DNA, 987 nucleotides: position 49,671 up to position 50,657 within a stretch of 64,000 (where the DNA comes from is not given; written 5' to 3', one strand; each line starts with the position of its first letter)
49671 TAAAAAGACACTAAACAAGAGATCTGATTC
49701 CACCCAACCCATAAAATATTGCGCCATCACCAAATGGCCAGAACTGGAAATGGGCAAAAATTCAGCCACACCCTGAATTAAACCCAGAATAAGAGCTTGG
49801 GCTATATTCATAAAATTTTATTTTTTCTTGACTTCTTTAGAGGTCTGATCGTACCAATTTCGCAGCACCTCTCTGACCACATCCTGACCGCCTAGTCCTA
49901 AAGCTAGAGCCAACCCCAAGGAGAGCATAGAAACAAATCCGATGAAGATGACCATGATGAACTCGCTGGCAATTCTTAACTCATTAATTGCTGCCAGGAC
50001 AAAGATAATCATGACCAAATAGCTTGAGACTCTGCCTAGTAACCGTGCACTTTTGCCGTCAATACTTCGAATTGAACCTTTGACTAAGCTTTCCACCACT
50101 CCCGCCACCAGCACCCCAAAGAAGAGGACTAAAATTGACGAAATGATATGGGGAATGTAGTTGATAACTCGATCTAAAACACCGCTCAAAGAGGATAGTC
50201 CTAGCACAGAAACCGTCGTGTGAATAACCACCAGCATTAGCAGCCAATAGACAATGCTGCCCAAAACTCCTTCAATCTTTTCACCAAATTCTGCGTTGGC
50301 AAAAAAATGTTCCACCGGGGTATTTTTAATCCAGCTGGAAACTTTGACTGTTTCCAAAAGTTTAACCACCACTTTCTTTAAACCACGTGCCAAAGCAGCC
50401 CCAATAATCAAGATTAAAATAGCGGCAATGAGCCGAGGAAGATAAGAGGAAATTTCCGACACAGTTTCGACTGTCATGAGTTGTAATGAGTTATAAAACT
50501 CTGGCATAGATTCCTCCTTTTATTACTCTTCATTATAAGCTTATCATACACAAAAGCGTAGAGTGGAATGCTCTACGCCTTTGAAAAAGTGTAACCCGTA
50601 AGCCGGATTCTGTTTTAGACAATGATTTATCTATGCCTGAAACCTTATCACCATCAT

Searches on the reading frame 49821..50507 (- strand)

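Call 21: search_protein_families(library=pfam, proteins=[window:49821-50507:-], max_evalue=0.0001)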
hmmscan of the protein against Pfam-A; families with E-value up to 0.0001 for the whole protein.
window:49821-50507:- (229 aa): 1 family
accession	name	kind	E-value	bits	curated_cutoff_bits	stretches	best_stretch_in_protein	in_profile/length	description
PF05552.17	MS_channel_1st_1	-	5.4e-21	74.7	22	2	15-57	6-48/50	Mechanosensitive ion channel, conserved TM helix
